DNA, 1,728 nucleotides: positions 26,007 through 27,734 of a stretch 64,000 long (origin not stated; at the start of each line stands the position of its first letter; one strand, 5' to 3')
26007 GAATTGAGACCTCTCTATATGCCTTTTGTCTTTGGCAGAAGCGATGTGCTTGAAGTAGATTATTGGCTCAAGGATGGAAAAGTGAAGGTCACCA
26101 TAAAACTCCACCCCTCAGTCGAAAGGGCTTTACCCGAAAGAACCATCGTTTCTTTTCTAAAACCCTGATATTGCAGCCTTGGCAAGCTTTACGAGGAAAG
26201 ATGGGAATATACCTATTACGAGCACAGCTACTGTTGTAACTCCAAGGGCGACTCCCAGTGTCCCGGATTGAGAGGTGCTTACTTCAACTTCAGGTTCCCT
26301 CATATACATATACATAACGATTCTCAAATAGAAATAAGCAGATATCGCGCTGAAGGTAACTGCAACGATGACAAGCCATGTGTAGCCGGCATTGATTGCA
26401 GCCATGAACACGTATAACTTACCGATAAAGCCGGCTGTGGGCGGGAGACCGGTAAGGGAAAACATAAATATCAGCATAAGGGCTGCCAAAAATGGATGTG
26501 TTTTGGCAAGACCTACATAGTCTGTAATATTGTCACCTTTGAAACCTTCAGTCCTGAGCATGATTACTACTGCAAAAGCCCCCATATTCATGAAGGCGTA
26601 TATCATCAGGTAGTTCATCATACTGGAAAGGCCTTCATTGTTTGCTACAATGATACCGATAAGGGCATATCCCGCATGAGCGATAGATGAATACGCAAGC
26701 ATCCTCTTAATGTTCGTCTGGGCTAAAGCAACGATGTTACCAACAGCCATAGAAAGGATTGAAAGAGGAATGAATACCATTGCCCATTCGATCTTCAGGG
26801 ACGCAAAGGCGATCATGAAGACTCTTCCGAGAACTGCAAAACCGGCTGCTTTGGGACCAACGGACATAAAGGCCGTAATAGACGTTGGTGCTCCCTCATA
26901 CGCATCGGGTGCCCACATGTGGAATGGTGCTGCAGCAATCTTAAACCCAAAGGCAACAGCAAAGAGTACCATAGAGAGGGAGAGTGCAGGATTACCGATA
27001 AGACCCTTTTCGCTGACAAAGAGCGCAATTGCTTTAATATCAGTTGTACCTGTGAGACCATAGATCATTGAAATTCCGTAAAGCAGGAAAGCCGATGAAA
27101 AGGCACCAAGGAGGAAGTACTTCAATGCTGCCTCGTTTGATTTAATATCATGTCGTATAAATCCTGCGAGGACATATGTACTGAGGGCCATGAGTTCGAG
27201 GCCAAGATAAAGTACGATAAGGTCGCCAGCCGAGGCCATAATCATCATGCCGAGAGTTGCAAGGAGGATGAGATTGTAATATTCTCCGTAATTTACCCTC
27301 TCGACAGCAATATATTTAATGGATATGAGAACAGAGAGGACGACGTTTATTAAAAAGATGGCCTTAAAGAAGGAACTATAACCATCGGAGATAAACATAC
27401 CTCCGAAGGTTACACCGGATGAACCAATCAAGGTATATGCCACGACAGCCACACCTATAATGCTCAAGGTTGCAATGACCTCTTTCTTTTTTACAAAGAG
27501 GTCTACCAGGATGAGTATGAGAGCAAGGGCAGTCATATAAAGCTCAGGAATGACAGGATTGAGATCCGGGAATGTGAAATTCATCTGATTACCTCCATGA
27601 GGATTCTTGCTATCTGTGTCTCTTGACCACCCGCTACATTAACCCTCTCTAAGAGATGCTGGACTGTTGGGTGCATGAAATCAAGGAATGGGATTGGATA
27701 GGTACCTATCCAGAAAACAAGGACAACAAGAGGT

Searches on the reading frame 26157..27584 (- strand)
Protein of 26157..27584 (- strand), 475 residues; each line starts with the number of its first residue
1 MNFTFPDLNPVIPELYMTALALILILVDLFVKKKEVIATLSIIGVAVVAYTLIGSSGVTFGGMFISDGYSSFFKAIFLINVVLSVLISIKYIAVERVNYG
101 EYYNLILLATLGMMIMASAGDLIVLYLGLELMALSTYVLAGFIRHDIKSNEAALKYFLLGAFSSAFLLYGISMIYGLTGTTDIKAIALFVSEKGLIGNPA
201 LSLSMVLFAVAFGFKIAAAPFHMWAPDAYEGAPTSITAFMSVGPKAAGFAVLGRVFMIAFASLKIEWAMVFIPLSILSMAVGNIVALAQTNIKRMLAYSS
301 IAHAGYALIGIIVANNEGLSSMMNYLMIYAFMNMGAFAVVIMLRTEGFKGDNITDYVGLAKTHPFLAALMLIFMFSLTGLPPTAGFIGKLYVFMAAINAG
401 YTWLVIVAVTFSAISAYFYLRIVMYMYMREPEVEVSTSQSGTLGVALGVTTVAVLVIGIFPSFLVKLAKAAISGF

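Call 22: search_protein_families(library=pfam, proteins=[window:26157-27584:-], max_evalue=0.00001)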
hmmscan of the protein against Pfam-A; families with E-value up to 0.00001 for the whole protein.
window:26157-27584:- (475 aa): 1 family
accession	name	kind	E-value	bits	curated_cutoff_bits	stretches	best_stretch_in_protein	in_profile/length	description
PF00361.26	Proton_antipo_M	-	2.8e-83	279.9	21.5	1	119-414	1-293/294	NADH:quinone oxidoreductase/Mrp antiporter, TM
